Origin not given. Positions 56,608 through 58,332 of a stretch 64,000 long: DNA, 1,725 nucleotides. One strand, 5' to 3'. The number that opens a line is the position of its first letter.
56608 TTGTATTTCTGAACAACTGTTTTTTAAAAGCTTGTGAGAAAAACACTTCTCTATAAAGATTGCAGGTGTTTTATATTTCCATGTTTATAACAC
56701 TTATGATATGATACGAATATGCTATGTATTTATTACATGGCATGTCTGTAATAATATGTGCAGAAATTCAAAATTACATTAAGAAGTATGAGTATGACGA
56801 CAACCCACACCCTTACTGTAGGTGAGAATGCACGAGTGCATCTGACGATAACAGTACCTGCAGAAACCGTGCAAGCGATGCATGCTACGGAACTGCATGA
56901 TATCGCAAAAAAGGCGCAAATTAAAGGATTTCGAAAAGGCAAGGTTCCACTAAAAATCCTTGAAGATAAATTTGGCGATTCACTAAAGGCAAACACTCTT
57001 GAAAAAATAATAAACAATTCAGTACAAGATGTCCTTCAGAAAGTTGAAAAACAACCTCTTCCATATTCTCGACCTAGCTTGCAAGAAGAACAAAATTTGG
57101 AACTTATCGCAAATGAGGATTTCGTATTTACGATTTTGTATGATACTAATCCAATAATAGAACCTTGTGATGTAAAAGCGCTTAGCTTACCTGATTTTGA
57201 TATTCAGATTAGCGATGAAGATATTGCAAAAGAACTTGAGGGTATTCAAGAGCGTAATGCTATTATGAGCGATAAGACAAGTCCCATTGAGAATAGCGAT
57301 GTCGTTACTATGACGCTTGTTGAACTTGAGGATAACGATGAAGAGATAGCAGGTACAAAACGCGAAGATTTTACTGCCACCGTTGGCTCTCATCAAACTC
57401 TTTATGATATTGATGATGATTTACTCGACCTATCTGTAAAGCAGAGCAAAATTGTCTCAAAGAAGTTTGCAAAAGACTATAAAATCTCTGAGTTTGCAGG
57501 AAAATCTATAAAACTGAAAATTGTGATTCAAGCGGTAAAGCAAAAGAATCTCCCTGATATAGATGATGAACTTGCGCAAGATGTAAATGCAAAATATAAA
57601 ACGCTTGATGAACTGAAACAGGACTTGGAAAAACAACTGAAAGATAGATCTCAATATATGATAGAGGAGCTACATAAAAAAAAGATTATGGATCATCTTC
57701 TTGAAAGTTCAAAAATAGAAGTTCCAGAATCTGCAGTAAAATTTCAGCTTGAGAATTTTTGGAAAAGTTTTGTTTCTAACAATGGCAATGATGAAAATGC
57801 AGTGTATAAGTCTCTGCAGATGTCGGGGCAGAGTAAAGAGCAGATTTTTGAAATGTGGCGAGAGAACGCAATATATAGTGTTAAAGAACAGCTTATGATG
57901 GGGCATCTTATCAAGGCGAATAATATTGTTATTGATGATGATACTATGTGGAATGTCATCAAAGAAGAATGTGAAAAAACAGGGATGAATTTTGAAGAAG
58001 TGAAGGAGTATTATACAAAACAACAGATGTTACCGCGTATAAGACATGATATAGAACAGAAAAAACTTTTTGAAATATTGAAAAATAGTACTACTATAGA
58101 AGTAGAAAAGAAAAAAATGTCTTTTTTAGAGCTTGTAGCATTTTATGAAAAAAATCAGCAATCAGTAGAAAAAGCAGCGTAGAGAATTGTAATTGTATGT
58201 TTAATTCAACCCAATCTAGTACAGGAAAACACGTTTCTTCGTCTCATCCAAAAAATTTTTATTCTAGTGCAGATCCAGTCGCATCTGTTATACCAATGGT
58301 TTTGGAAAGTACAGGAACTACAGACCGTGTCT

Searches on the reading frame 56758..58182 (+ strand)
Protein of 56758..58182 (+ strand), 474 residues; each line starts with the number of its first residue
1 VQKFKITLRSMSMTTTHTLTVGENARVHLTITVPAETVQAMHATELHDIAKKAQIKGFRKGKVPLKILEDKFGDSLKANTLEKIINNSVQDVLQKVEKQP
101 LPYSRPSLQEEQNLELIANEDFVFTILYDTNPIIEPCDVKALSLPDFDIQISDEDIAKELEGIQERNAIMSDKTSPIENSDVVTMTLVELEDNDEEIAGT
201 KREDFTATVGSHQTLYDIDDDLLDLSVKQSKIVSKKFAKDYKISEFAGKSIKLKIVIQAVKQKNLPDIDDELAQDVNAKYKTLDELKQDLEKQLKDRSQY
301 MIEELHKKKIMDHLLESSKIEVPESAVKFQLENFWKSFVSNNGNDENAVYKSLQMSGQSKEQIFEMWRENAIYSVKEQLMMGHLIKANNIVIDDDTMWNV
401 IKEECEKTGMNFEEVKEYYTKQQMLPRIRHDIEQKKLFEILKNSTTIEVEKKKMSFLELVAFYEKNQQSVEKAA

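Call 10: search_protein_families(library=pfam, max_evalue=0.00001, proteins=[window:56758-58182:+])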
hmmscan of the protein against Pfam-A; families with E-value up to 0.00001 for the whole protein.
window:56758-58182:+ (474 aa): 2 families
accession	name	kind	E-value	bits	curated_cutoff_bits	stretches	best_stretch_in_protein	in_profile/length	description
PF05698.19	Trigger_C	-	6.2e-30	104.8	22.7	1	282-441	1-160/162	Bacterial trigger factor protein (TF) C-terminus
PF05697.18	Trigger_N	-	1.5e-29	103.6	22.2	1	22-161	8-142/144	Bacterial trigger factor protein (TF)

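Call 53: find_homologous_proteins(query=window:56758-58182:+, max_evalue=1e-30)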
Query window:56758-58182:+ (474 aa): 678 proteins with E <= 1e-30 among 8000 candidates; the best 120 are listed.
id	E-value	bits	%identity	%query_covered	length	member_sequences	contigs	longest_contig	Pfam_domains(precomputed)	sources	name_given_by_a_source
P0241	2.0e-293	991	100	97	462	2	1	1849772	PF05697.19,PF05698.20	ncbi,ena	-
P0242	2.8e-226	769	76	98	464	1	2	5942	PF05697.19,PF05698.20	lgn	-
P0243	1.3e-209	714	71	97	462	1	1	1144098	PF00254.35,PF05697.19,PF05698.20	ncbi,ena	-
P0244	9.8e-153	527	52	97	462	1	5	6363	PF00254.35,PF05697.19,PF05698.20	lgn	-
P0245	3.2e-129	450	49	94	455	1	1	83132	PF05697.19,PF05698.20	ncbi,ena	-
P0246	3.6e-123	430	62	72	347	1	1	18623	PF05698.20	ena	-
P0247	1.4e-108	382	43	95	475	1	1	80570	PF05697.19,PF05698.20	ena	-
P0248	1.7e-106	375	42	96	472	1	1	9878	PF05697.19,PF05698.20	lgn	-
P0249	2.2e-101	358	42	96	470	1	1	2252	PF05697.19,PF05698.20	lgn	-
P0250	1.4e-97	345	41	95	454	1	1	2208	PF00254.35,PF05697.19,PF05698.20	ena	-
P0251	1.3e-96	342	40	94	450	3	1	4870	PF05697.19,PF05698.20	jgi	jgi:trigger factor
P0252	1.7e-96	342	37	95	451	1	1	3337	PF00254.35,PF05697.19,PF05698.20,PF09312.17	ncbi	-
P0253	2.0e-96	342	39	93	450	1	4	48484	PF05697.19,PF05698.20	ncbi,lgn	ncbi:MAG: trigger factor [Spirochaetota bacterium]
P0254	9.7e-96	339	38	91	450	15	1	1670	PF05697.19,PF05698.20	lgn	-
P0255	1.1e-95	339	37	95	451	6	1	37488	PF00254.35,PF05697.19,PF05698.20,PF09312.17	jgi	-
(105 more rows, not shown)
